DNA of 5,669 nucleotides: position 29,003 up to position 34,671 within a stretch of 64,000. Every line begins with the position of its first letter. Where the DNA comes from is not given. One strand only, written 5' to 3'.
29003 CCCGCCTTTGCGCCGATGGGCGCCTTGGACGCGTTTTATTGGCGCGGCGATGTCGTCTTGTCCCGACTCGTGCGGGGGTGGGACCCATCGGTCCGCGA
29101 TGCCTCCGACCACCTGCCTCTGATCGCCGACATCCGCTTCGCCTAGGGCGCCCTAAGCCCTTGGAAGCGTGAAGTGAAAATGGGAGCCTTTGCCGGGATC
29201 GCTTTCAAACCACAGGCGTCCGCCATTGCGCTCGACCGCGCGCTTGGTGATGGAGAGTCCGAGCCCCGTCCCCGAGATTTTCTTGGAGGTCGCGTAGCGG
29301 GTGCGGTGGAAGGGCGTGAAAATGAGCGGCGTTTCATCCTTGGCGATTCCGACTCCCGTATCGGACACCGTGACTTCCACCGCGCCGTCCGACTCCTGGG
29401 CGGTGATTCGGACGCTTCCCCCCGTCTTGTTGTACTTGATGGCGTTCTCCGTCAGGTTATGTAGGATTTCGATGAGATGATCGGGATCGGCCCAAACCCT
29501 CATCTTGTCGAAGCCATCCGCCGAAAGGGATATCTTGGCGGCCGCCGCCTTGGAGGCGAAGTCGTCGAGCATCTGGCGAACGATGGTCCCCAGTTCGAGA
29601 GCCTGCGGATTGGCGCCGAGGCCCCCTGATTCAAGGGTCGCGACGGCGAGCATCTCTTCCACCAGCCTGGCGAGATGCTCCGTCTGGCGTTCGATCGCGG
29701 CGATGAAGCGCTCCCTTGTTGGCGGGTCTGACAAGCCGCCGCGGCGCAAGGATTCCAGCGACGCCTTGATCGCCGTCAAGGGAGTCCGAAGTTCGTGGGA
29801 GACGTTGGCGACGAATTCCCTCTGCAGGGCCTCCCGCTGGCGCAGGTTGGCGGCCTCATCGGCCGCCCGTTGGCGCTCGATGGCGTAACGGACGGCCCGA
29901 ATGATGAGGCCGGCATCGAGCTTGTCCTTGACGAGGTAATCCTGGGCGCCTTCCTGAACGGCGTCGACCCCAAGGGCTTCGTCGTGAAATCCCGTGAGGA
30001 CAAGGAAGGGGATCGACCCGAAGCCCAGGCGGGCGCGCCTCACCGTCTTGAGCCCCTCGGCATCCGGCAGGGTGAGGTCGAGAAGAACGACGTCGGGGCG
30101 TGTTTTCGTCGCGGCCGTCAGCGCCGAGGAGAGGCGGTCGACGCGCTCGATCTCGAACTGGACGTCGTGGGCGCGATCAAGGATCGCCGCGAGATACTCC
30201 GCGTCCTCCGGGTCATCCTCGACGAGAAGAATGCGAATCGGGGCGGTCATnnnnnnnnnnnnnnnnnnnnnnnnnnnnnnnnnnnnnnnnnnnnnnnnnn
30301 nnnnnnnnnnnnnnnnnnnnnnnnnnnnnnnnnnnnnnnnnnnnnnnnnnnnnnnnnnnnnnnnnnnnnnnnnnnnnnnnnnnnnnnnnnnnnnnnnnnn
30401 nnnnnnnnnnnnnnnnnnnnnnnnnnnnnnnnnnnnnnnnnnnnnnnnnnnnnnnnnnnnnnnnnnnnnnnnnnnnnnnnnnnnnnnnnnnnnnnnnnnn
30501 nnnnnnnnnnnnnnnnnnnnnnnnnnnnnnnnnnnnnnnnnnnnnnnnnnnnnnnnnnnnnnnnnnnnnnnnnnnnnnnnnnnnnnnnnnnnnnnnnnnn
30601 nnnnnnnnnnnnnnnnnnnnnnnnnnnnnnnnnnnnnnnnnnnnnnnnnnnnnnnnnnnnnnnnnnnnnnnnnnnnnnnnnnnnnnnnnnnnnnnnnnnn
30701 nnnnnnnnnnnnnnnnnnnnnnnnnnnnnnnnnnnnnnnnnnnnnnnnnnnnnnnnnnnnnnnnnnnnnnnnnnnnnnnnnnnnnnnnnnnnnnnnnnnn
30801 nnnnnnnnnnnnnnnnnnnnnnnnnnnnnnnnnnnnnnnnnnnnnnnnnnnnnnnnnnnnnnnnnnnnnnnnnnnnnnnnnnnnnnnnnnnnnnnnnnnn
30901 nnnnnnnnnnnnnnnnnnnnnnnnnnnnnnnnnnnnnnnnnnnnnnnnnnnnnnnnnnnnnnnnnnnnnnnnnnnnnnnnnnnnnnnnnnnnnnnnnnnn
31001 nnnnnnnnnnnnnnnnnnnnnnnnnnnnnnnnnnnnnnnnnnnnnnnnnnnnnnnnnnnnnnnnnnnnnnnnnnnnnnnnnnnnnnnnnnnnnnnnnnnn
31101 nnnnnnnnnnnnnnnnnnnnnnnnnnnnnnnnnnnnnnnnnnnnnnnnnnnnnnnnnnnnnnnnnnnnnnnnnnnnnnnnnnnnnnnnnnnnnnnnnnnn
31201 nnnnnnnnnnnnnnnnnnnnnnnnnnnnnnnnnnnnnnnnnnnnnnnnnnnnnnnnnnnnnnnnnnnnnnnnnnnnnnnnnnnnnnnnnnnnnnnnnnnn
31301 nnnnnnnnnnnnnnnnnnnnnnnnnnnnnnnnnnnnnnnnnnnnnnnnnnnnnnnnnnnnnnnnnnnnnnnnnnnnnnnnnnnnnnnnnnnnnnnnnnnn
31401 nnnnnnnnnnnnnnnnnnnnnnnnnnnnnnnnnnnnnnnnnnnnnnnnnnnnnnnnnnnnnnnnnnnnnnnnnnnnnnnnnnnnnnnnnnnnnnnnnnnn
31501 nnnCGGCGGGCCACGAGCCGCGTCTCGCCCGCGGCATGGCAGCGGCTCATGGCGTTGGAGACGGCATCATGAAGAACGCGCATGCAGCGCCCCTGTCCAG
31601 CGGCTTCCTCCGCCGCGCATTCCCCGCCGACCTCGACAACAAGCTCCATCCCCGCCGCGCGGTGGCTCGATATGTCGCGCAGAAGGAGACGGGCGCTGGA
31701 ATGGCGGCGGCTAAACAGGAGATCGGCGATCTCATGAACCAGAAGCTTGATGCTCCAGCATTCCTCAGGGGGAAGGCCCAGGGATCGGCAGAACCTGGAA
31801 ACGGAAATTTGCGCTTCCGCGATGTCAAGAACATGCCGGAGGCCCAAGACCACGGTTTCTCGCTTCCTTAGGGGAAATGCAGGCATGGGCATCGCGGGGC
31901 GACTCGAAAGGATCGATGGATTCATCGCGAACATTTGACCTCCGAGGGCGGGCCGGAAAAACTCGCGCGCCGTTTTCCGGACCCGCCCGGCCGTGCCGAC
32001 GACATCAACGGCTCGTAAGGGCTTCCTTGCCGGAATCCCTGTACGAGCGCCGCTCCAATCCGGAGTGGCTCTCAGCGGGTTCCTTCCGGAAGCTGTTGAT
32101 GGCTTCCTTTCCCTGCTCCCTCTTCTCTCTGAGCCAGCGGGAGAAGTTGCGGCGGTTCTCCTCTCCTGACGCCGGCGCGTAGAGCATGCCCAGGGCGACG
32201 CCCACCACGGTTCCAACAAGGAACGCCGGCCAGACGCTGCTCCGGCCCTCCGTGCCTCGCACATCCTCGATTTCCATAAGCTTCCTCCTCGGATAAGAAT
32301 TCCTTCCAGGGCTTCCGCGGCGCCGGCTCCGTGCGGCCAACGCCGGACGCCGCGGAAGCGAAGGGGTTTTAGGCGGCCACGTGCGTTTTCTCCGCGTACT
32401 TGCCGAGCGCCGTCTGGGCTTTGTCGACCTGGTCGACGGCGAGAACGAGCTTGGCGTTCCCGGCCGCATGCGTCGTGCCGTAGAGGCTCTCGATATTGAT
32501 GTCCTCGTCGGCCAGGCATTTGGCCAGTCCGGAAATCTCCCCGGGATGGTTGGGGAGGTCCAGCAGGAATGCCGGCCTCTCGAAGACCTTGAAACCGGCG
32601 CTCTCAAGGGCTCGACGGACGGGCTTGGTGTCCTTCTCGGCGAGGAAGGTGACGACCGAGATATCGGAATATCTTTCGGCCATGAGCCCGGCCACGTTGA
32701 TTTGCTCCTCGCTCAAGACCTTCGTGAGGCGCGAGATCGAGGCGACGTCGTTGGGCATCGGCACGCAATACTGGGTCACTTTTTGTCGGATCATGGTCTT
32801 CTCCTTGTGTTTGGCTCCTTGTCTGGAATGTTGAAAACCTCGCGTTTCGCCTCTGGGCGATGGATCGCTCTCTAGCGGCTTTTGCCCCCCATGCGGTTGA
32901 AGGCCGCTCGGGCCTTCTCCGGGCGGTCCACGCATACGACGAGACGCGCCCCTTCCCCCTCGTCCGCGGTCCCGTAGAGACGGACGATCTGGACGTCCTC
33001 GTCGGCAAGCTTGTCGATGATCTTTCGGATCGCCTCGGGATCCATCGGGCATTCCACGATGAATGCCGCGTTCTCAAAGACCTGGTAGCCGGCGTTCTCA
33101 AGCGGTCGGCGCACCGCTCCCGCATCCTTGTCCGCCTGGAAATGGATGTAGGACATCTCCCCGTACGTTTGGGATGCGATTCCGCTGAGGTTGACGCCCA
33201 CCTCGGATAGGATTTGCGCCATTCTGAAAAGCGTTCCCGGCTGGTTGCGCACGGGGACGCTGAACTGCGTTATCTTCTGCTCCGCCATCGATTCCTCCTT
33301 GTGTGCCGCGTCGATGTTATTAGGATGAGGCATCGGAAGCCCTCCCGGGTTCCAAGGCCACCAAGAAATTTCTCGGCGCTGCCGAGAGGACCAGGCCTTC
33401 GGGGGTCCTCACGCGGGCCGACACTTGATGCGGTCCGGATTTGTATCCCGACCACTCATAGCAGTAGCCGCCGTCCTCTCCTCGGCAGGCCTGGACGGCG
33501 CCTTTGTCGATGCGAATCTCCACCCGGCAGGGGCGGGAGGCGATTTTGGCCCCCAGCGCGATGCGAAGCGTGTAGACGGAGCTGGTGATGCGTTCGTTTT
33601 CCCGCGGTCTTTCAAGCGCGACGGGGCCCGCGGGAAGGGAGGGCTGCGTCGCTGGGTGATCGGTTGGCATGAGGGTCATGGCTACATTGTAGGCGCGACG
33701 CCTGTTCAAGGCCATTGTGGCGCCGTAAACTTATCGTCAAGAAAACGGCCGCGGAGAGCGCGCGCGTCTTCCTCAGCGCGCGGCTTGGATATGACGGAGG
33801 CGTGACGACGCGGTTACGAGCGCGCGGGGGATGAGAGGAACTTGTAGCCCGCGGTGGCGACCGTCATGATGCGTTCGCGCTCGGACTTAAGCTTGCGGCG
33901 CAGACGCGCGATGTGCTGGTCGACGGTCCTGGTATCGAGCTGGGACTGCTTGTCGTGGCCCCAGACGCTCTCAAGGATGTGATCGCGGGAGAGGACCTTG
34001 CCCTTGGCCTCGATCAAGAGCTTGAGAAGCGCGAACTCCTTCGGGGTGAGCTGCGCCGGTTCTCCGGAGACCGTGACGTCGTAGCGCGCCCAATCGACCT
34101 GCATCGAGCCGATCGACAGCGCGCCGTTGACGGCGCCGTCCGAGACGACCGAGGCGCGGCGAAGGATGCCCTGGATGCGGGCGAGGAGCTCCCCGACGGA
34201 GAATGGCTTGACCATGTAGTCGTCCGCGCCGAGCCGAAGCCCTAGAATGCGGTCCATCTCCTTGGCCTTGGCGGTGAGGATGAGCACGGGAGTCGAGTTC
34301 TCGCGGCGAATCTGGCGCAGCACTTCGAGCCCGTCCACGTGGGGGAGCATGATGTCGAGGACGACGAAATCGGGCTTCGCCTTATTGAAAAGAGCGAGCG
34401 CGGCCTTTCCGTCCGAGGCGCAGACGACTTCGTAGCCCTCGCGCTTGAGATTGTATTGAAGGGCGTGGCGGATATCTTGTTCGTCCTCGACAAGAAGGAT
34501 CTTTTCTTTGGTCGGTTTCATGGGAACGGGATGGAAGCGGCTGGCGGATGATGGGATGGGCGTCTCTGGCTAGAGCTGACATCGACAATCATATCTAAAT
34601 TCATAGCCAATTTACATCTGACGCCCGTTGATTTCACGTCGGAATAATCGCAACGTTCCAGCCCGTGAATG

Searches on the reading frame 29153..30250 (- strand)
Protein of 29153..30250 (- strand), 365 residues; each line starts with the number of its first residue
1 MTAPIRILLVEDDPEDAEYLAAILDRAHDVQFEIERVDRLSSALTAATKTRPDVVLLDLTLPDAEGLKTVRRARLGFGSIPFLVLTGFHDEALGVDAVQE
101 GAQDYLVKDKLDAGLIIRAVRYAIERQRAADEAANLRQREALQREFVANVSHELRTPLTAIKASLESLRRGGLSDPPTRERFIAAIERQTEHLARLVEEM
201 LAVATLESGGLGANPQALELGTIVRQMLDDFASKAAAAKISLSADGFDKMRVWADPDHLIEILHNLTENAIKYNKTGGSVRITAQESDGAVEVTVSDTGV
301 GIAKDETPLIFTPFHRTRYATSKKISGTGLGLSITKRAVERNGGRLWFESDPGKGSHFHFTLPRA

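Call 66: search_protein_families(library=pfam, proteins=[window:29153-30250:-], max_evalue=0.00001)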
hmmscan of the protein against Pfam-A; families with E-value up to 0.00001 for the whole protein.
window:29153-30250:- (365 aa): 3 families
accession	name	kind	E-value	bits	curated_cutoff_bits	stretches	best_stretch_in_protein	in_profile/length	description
PF02518.31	HATPase_c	-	6.1e-30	104.4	26.4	1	255-364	2-109/111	Histidine kinase-, DNA gyrase B-, and HSP90-like ATPase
PF00512.31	HisKA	-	4.2e-19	68.8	26.9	1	143-209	2-66/66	His Kinase A (phospho-acceptor) domain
PF00072.30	Response_reg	-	4.6e-17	62.6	30.2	1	7-110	1-101/111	Response regulator receiver domain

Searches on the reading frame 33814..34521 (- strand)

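Call 66: search_protein_families(library=pfam, proteins=[window:33814-34521:-], max_evalue=0.00001)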
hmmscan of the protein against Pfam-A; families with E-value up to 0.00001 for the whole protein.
window:33814-34521:- (235 aa): 2 families
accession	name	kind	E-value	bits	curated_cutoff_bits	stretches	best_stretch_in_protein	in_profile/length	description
PF00072.30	Response_reg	-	1.9e-31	109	30.2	1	8-117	1-111/111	Response regulator receiver domain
PF00486.34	Trans_reg_C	-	4.2e-25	88.1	26.2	1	153-228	1-77/77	Transcriptional regulatory protein, C terminal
